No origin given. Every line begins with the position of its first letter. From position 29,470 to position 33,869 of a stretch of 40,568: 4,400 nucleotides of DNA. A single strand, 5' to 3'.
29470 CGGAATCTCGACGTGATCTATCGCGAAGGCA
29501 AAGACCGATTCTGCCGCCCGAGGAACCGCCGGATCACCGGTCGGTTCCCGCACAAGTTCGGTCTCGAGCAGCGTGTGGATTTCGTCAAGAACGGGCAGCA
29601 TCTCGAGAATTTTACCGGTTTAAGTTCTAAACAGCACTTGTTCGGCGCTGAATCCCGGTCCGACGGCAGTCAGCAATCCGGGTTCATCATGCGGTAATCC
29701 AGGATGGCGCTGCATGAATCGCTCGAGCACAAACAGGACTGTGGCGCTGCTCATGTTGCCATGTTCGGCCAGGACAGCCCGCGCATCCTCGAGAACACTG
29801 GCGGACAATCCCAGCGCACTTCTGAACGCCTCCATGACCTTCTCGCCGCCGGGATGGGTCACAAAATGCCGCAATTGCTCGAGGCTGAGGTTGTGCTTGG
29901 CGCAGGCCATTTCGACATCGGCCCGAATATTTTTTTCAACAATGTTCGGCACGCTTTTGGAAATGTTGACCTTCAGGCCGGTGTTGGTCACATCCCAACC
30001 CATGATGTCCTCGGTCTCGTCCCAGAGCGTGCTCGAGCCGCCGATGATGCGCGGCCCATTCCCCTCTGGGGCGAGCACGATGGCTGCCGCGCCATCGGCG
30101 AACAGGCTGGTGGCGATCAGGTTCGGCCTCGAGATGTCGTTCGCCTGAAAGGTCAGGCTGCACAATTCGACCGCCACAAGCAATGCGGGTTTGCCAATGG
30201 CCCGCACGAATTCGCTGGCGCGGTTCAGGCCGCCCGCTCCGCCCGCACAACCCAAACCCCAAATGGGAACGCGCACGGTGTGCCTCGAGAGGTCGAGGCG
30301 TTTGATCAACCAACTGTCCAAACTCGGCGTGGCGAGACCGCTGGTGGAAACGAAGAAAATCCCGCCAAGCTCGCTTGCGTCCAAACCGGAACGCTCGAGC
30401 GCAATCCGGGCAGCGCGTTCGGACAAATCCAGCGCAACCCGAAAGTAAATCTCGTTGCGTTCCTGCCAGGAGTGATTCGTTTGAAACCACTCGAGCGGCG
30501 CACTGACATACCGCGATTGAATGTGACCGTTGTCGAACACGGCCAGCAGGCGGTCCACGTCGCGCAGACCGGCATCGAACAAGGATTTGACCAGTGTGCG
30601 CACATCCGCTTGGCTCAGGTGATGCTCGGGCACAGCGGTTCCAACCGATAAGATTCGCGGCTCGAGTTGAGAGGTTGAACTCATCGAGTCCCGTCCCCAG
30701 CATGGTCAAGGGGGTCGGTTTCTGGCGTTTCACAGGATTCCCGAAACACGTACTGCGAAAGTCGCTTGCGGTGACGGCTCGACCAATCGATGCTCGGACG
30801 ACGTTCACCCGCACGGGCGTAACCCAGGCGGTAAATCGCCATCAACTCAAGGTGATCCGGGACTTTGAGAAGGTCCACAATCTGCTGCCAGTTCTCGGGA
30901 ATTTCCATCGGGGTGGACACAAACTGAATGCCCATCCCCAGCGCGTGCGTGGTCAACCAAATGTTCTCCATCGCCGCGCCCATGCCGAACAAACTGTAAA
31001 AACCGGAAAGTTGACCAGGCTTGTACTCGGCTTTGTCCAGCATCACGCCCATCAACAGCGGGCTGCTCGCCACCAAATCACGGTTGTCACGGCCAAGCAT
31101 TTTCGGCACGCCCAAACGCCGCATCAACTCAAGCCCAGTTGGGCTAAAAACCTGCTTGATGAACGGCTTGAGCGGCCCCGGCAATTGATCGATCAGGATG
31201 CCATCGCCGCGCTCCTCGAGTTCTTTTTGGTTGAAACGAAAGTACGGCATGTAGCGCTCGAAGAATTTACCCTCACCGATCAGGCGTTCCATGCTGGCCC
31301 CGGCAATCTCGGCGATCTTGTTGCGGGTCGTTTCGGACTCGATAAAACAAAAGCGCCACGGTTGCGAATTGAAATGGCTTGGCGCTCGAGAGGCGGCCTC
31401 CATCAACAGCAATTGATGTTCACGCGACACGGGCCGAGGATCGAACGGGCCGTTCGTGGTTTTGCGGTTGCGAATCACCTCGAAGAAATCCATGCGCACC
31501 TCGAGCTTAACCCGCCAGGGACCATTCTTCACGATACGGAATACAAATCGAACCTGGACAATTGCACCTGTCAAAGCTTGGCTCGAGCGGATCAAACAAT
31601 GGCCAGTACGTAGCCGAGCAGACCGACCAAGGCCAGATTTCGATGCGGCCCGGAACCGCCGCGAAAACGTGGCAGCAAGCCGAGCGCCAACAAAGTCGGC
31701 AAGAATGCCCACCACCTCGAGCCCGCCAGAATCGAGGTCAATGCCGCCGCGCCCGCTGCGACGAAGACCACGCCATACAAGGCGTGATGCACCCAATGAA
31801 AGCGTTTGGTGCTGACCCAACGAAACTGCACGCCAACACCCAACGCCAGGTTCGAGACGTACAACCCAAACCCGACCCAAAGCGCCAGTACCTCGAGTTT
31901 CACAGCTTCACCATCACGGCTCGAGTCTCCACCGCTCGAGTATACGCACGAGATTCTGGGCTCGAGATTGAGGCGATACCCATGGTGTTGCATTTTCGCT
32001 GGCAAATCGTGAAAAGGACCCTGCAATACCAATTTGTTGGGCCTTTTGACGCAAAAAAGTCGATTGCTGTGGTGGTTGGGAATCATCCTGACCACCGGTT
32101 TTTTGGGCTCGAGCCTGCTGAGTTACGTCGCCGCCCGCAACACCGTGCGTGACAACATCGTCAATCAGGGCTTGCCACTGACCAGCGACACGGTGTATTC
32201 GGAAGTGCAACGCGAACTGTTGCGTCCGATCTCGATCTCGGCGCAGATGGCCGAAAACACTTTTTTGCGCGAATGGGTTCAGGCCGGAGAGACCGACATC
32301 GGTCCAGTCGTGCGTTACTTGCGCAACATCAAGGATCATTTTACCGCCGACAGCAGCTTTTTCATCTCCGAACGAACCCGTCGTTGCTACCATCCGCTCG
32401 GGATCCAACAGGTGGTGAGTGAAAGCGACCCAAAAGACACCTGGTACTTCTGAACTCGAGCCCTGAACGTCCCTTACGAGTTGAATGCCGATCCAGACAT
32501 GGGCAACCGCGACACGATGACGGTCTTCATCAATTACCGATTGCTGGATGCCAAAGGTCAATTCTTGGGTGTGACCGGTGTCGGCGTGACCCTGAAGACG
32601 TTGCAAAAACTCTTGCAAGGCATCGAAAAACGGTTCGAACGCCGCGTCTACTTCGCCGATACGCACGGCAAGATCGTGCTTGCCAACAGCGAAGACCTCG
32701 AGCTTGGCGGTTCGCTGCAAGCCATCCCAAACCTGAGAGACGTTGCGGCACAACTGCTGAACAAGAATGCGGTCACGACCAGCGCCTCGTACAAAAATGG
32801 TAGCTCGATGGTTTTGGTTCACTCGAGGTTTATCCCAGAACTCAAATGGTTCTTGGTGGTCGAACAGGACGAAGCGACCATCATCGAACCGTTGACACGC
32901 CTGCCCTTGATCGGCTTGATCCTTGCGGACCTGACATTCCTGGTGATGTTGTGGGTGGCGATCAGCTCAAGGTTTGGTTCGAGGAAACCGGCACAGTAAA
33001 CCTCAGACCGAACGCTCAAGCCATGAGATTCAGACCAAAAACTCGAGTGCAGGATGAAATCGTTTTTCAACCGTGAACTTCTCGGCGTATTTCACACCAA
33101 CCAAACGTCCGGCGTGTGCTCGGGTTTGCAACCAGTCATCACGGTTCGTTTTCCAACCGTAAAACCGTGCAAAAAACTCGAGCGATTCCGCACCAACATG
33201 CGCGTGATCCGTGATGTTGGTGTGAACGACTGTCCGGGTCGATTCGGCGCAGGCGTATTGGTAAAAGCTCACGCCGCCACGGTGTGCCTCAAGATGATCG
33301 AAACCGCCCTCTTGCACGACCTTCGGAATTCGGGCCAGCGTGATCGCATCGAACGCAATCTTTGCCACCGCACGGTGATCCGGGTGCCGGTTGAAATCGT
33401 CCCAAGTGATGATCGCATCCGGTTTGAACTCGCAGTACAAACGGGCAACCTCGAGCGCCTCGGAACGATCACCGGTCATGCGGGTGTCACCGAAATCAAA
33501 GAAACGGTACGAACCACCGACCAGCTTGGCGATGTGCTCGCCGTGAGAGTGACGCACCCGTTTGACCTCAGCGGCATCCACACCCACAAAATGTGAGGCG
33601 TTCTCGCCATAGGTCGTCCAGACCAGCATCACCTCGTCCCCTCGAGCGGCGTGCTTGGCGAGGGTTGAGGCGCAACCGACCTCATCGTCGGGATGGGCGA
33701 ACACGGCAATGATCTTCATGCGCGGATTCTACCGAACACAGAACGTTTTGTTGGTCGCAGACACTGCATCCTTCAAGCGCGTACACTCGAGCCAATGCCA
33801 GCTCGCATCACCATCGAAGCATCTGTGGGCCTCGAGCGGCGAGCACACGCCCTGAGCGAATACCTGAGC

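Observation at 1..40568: CTCGAG occurs ~285 times in 40.6 kb: a HIP1-like highly iterated palindrome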

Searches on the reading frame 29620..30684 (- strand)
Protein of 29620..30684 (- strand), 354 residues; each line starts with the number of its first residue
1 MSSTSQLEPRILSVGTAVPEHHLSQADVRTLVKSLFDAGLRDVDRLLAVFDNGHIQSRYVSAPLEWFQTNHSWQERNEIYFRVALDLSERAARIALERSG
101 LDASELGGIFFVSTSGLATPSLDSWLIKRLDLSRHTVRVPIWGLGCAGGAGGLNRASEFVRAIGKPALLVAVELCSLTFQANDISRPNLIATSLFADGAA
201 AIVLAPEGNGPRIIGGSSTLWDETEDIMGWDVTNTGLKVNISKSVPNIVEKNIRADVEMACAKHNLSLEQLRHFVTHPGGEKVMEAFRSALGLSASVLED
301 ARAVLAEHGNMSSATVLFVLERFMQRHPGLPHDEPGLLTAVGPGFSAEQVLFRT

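Call 46: search_protein_families(library=pfam, proteins=[window:29620-30684:-], max_evalue=0.001)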
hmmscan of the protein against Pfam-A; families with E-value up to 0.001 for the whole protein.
window:29620-30684:- (354 aa): 5 families
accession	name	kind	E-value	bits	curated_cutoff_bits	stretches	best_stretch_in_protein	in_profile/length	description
PF00195.25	Chal_sti_synt_N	-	7e-20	71.9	27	1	9-204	14-221/225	Chalcone and stilbene synthases, N-terminal domain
PF02797.21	Chal_sti_synt_C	-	4.4e-19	69.4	27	1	220-353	9-148/151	Chalcone and stilbene synthases, C-terminal domain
PF08541.16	ACP_syn_III_C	-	7.2e-09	36.1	26.6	1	261-353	1-89/90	3-Oxoacyl-[acyl-carrier-protein (ACP)] synthase III C terminal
PF08392.18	FAE1_CUT1_RppA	-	3.9e-07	30.1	27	1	96-205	95-204/290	FAE1/Type III polyketide synthase-like protein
PF08545.16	ACP_syn_III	-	3.3e-06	27.3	24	1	145-214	6-72/80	3-Oxoacyl-[acyl-carrier-protein (ACP)] synthase III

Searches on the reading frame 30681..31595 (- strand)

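Call 47: search_protein_families(library=pfam, proteins=[window:30681-31595:-], max_evalue=0.001)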
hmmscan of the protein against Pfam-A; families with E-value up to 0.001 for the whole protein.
window:30681-31595:- (304 aa): 2 families
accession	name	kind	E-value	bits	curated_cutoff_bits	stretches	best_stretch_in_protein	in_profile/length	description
PF00881.29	Nitroreductase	-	3.8e-20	73.2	23.5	1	41-259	1-167/167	Nitroreductase family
PF14512.11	TM1586_NiRdase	-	0.00047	20.3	27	0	64-88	163-187/215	Putative TM nitroreductase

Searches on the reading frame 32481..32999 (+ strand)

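Call 47: search_protein_families(library=pfam, proteins=[window:32481-32999:+], max_evalue=0.001)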
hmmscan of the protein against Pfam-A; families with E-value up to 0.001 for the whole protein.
window:32481-32999:+ (172 aa): 1 family
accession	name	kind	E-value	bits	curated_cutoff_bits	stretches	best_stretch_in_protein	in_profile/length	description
PF02743.24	dCache_1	-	2.2e-08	34.4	45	1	11-128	125-240/240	Cache domain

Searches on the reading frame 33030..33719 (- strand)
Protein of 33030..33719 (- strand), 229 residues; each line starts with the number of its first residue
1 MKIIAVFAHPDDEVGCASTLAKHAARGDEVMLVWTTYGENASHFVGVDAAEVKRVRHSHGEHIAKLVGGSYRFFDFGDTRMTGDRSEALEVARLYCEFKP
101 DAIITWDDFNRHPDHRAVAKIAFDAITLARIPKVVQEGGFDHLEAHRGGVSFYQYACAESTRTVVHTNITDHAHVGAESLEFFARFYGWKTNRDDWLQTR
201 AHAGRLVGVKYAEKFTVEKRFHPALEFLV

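Call 47: search_protein_families(library=pfam, proteins=[window:33030-33719:-], max_evalue=0.001)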
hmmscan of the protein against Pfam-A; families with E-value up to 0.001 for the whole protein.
window:33030-33719:- (229 aa): 1 family
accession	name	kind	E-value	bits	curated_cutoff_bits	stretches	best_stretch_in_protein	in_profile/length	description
PF02585.22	PIG-L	-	3.8e-23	82.8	28.2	1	5-125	2-128/129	GlcNAc-PI de-N-acetylase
